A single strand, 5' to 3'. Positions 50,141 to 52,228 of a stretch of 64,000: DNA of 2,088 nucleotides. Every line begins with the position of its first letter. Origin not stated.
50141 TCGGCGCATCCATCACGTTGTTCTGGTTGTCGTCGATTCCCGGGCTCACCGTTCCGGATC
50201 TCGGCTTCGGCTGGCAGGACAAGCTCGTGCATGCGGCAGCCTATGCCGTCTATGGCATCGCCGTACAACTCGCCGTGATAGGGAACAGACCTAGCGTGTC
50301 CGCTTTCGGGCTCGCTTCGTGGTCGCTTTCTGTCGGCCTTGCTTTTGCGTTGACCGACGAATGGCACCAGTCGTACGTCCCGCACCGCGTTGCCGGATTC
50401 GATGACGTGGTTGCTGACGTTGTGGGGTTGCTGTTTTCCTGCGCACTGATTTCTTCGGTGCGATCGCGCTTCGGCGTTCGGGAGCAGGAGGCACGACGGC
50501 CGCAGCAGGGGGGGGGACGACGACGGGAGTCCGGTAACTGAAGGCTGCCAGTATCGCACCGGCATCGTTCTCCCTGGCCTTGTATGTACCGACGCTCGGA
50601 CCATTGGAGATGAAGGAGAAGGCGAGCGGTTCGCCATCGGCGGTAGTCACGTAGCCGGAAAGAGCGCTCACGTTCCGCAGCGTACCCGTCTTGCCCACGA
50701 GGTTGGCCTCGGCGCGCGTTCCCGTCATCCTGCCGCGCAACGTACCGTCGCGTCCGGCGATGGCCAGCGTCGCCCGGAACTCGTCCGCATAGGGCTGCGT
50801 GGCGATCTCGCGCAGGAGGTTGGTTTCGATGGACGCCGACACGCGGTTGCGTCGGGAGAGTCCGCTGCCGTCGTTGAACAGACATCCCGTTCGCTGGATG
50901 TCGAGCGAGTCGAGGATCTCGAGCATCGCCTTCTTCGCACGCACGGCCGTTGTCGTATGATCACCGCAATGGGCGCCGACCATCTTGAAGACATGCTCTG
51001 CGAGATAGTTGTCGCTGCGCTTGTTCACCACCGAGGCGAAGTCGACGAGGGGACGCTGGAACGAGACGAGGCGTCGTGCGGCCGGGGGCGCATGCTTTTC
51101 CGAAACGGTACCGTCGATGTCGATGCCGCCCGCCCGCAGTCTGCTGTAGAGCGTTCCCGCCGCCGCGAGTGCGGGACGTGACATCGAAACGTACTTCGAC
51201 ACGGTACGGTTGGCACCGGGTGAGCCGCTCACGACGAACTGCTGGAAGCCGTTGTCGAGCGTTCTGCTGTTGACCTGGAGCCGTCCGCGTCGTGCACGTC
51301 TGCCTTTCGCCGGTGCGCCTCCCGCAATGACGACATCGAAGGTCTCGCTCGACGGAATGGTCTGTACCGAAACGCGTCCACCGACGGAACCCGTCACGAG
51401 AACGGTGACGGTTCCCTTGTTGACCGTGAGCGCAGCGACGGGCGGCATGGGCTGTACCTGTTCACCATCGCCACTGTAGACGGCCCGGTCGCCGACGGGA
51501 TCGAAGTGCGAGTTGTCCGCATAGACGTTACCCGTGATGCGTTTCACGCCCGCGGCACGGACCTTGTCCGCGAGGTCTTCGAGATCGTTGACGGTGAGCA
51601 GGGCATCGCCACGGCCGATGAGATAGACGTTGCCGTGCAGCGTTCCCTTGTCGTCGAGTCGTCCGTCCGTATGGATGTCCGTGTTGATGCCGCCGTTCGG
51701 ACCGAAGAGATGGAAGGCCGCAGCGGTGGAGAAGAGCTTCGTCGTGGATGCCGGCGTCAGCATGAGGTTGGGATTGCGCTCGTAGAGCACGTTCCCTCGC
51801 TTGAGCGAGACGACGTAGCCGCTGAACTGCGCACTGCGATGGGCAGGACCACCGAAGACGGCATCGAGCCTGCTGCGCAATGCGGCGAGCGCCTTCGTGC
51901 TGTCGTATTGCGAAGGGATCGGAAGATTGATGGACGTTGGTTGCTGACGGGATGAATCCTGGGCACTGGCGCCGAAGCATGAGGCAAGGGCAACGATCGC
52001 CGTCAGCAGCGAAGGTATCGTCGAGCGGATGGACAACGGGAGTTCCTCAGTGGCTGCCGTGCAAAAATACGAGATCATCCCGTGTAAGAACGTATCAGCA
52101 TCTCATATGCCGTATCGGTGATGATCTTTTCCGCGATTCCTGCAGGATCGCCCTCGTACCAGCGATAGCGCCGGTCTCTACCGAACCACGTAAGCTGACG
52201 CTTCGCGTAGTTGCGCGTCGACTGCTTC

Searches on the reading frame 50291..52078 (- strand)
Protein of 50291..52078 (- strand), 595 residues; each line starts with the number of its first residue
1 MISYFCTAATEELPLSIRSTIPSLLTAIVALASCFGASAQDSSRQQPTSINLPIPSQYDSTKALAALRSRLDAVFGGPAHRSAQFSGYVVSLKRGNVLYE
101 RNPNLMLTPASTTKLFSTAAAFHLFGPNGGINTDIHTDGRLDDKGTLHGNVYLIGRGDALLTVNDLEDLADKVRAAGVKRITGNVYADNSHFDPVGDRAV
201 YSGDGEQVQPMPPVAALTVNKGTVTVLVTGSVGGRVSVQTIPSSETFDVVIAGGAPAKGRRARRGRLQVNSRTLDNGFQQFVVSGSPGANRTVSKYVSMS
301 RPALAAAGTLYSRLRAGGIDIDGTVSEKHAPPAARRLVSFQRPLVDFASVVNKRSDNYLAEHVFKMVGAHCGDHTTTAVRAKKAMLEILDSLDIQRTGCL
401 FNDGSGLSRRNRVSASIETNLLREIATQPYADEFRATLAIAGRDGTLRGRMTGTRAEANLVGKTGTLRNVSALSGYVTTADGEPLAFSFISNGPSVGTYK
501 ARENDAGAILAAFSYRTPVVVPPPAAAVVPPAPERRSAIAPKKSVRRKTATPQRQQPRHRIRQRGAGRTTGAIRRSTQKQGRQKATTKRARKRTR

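Call 34: search_protein_families(library=pfam, proteins=[window:50291-52078:-], max_evalue=0.00001)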
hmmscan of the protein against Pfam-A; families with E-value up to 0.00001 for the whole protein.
window:50291-52078:- (595 aa): 1 family
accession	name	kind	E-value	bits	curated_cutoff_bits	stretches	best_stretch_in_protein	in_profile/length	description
PF02113.21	Peptidase_S13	-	4.4e-89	299.7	22.8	1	70-504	4-433/444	D-Ala-D-Ala carboxypeptidase 3 (S13) family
